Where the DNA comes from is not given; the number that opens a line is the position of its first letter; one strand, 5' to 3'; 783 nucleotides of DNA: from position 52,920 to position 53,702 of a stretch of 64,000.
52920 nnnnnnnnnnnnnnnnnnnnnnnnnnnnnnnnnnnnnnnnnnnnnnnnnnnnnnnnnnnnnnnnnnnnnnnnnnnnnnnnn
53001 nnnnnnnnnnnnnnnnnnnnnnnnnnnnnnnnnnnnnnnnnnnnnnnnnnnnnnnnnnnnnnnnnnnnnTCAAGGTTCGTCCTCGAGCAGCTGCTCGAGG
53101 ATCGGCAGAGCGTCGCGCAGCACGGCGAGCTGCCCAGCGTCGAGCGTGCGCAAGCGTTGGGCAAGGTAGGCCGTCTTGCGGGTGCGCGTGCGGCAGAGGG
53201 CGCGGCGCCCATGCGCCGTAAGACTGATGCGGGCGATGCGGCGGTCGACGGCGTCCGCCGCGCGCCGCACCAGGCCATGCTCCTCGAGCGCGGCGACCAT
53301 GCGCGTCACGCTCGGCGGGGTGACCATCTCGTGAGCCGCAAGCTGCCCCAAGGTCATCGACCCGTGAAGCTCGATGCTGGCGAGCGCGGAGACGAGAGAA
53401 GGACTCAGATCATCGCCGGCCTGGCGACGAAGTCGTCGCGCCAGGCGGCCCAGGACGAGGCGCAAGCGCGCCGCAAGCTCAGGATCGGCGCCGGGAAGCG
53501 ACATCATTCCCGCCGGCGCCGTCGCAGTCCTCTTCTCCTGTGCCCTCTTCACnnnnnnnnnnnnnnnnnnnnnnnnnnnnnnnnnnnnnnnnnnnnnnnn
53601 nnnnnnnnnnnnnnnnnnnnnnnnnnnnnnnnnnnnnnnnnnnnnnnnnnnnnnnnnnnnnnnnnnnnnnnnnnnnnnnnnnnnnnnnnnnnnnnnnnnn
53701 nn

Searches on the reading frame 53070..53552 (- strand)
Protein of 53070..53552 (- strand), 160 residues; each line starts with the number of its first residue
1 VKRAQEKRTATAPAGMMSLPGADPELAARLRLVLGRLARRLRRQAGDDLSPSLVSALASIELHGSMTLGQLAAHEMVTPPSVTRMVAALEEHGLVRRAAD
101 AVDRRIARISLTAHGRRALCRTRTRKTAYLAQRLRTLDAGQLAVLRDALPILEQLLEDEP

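Call 5: search_protein_families(library=ncbifam, proteins=[window:53070-53552:-], max_evalue=0.00001)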
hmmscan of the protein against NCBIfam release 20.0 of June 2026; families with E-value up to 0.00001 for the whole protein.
window:53070-53552:- (160 aa): 4 families
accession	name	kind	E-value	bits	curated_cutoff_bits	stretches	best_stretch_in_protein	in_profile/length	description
NF052438.1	TransRegRv0880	equivalog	6.9e-27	94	220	1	23-159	5-142/143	Rv0880 family HTH-type transcriptional regulator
TIGR02337.1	HpaR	equivalog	1.9e-10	40.6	121.2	1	60-149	37-126/130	homoprotocatechuate degradation operon regulator HpaR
NF050133.1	TransRegFabT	equivalog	1.3e-09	38.5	200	1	41-158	19-136/138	fatty acid biosynthesis transcriptional regulator FabT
NF041230.1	BagL_FevM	exception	9.7e-07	28.9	230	1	41-137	30-126/145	MarR family transcriptional regulator BagL/FevM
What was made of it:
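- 53070..53552 (-): MarR-family regulator, divergent from the operon. NCBIfam Rv0880-family HTH regulator, 94 bits, below its cut-off of 220 (call 5).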
